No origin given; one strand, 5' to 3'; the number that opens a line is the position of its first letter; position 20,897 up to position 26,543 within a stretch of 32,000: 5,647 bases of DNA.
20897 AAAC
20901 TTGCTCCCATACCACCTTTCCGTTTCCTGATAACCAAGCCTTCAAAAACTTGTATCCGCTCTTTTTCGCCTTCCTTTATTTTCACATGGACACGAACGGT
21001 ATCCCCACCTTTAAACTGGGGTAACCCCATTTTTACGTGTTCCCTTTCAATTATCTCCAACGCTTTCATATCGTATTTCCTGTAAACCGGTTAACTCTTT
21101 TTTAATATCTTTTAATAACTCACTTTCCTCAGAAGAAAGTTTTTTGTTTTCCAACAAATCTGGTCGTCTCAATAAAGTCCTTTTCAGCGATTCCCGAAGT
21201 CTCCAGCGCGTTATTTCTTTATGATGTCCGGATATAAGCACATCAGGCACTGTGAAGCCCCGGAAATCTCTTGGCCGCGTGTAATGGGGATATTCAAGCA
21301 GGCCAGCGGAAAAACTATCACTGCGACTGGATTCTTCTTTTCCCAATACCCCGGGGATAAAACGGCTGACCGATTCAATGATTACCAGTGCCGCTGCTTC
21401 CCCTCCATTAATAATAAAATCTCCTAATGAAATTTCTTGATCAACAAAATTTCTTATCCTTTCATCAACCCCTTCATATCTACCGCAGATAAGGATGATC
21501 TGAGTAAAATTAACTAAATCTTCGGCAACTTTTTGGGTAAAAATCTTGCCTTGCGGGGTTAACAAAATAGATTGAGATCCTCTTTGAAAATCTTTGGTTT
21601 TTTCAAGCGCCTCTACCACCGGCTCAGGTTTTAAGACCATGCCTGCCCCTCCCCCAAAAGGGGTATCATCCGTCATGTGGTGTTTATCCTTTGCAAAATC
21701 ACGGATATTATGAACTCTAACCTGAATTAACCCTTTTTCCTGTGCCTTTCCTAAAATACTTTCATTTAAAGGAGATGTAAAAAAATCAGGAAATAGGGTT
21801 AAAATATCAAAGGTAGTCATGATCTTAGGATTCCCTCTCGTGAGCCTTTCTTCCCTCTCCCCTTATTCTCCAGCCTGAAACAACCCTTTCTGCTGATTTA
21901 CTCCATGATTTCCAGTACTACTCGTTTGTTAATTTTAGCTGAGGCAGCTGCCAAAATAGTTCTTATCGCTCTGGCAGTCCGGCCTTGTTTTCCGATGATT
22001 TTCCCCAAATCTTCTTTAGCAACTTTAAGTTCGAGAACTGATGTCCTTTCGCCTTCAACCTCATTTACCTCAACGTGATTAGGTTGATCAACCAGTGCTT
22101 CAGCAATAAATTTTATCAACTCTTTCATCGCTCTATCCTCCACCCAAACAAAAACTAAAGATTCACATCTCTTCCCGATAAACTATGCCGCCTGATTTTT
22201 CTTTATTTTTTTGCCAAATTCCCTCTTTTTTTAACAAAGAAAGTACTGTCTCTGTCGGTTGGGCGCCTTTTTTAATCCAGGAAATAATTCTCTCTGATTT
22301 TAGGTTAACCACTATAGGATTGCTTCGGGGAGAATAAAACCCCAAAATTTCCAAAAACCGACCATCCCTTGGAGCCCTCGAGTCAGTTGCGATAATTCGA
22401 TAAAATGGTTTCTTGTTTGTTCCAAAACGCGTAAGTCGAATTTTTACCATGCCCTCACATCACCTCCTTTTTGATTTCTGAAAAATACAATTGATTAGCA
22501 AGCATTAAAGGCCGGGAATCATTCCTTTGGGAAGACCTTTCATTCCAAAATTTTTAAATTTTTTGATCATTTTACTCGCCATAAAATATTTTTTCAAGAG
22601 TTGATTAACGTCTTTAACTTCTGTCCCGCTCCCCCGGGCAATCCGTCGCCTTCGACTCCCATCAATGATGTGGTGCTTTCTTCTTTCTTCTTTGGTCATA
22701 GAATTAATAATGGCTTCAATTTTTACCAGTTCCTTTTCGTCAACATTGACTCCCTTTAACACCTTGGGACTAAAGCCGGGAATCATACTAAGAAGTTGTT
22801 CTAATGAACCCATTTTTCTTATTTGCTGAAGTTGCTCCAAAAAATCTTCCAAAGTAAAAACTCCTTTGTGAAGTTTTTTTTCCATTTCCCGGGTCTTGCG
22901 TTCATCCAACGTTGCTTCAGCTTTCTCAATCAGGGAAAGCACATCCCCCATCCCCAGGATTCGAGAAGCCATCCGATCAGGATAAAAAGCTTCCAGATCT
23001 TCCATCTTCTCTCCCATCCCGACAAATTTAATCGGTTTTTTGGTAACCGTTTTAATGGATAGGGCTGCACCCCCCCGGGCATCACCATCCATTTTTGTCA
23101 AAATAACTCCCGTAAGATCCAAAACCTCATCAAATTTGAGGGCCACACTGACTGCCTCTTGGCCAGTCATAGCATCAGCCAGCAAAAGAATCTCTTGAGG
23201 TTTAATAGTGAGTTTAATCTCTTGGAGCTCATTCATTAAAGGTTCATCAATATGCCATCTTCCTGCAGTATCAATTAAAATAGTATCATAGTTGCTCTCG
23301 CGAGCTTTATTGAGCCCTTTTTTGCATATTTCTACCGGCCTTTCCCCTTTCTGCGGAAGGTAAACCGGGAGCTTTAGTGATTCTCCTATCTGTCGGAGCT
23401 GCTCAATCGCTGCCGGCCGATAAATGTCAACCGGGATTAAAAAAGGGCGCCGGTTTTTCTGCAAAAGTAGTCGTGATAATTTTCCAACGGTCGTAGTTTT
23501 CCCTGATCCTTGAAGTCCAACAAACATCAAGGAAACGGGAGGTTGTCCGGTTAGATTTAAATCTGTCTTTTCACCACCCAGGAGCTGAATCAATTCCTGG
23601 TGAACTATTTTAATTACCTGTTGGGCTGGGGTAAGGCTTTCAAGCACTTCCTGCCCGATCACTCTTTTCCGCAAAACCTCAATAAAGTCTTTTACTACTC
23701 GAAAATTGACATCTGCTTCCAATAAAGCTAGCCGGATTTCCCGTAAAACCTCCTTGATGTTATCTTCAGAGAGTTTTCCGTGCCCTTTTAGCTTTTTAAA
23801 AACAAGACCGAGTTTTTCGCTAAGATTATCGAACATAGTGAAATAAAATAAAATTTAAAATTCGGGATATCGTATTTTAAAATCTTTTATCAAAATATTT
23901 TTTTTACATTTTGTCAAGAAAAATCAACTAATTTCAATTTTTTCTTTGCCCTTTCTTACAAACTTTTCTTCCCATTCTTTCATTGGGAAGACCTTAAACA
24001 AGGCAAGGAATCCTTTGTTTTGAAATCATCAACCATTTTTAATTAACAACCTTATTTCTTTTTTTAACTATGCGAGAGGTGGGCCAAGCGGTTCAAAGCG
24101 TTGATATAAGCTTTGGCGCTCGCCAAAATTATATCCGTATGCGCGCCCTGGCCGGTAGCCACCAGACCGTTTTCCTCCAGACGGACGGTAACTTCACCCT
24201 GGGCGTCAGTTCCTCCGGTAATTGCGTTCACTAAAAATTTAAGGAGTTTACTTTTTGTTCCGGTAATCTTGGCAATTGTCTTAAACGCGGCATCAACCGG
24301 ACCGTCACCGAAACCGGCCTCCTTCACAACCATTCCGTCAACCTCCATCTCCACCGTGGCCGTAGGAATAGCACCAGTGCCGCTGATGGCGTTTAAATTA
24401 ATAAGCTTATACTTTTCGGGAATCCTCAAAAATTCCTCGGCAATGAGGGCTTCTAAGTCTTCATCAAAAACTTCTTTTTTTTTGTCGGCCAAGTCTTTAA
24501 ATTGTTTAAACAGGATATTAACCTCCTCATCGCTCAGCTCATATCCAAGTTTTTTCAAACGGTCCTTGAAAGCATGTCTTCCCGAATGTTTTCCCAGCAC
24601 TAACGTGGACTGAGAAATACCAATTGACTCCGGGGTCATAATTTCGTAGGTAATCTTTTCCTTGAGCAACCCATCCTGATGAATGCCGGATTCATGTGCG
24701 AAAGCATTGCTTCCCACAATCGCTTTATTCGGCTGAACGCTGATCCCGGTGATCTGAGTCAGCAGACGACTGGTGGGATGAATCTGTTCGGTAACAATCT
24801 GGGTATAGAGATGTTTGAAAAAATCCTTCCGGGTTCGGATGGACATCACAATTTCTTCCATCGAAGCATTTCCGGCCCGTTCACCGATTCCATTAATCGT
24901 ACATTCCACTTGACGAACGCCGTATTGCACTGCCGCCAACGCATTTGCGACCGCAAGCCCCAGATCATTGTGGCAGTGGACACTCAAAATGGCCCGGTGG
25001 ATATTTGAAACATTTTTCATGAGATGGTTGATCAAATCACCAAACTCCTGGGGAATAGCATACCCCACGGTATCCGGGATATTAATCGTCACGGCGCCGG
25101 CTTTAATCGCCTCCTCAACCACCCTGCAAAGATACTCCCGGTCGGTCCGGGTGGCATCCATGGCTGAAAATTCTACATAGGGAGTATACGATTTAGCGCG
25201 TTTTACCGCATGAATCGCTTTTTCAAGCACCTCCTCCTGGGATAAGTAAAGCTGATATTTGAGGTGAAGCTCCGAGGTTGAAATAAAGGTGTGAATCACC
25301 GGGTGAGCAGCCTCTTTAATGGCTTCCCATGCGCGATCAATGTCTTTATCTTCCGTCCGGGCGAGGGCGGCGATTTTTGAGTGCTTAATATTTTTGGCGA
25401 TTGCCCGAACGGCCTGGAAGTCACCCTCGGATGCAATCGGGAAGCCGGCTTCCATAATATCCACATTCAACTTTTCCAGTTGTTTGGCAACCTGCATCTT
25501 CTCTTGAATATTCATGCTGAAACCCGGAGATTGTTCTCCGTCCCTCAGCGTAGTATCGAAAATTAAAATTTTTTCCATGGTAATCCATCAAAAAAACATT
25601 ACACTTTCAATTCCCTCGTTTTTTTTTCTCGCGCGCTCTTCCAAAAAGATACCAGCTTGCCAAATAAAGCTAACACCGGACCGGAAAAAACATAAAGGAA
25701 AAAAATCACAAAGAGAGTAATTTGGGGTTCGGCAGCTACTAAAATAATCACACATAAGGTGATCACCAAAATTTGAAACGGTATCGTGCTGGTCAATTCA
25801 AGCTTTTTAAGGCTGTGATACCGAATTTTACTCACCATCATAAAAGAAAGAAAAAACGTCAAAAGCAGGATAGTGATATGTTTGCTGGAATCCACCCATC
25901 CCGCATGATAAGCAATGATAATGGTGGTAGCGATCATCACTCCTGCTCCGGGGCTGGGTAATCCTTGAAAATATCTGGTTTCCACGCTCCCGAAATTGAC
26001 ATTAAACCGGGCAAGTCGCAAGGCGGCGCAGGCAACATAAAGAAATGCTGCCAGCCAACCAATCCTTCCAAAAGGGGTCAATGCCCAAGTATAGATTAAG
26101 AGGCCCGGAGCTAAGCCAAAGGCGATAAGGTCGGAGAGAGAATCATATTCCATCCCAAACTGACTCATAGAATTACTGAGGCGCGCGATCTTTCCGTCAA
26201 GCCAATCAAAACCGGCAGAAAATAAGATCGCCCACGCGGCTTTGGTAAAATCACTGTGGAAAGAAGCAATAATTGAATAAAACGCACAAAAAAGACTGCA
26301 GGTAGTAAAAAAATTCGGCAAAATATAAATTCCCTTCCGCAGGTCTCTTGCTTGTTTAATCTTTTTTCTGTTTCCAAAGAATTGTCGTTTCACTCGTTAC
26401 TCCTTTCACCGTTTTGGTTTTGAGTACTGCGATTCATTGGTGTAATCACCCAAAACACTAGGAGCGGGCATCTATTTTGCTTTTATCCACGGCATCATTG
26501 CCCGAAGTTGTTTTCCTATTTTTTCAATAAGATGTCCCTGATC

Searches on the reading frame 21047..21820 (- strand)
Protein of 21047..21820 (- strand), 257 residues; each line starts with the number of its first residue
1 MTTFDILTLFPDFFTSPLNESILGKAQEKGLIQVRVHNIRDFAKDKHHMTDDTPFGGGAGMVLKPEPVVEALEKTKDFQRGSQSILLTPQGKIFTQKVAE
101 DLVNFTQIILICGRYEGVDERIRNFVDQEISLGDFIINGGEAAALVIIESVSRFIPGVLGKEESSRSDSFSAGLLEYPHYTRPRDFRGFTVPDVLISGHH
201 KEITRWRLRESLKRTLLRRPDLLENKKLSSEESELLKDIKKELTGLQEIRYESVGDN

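Call 46: search_protein_families(library=pfam, proteins=[window:21047-21820:-], max_evalue=0.00001)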
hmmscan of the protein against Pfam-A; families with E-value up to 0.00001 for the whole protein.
window:21047-21820:- (257 aa): 1 family
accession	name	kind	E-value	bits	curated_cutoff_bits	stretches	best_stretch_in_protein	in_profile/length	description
PF01746.26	tRNA_m1G_MT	-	2.4e-65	220.4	27.3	1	24-220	2-195/195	tRNA (Guanine-1)-methyltransferase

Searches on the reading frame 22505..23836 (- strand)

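Call 46: search_protein_families(library=pfam, proteins=[window:22505-23836:-], max_evalue=0.00001)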
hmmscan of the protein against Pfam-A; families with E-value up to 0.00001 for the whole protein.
window:22505-23836:- (443 aa): 3 families
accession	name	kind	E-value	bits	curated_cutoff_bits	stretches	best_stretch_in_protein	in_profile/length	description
PF00448.28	SRP54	-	2.1e-74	249.9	22.7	1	101-295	2-196/196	SRP54-type protein, GTPase domain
PF02978.25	SRP_SPB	-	1.5e-35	121.9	27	1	327-424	2-91/91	Signal peptide binding domain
PF02881.24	SRP54_N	-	1.4e-22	80.1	22.4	1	5-82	1-75/75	SRP54-type protein, helical bundle domain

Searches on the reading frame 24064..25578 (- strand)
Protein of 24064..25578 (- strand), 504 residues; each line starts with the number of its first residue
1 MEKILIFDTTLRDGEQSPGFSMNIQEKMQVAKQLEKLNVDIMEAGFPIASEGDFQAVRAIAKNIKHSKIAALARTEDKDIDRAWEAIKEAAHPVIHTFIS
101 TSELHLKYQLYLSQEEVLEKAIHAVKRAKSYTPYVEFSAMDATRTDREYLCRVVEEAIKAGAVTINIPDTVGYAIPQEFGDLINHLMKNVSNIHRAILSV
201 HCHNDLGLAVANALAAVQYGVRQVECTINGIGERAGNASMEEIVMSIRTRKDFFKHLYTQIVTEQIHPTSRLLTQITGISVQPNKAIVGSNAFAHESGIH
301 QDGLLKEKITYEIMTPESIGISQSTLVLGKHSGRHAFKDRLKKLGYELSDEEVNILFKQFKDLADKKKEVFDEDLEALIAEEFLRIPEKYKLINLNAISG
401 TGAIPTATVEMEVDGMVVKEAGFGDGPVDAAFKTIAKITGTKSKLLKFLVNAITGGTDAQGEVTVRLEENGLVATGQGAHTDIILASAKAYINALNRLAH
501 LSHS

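Call 46: search_protein_families(library=pfam, proteins=[window:24064-25578:-], max_evalue=0.00001)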
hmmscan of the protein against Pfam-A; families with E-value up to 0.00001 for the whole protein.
window:24064-25578:- (504 aa): 3 families
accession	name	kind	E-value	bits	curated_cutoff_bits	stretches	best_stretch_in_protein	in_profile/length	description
PF00682.25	HMGL-like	-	2.6e-93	312.6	29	1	4-272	2-259/260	HMGL-like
PF08502.15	LeuA_dimer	-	1e-38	132.6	24.9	1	369-498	1-130/131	LeuA allosteric (dimerisation) domain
PF22617.1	HCS_D2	-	4.2e-31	107.6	27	1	287-368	1-82/82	Homocitrate synthase post-HMGL domain-like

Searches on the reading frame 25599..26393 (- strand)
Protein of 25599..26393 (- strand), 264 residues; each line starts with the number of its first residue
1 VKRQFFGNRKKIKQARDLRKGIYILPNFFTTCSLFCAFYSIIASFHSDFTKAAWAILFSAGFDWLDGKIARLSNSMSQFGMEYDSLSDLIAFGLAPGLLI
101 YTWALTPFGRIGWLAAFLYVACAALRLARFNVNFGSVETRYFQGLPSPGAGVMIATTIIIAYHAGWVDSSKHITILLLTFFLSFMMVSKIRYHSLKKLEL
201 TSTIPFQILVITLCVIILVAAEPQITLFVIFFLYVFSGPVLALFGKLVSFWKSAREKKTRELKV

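Call 46: search_protein_families(library=pfam, proteins=[window:25599-26393:-], max_evalue=0.00001)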
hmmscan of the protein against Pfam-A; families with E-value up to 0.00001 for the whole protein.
window:25599-26393:- (264 aa): 1 family
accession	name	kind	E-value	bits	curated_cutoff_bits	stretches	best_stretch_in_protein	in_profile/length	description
PF01066.26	CDP-OH_P_transf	-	1.1e-19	71.8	22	1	24-170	2-138/152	CDP-alcohol phosphatidyltransferase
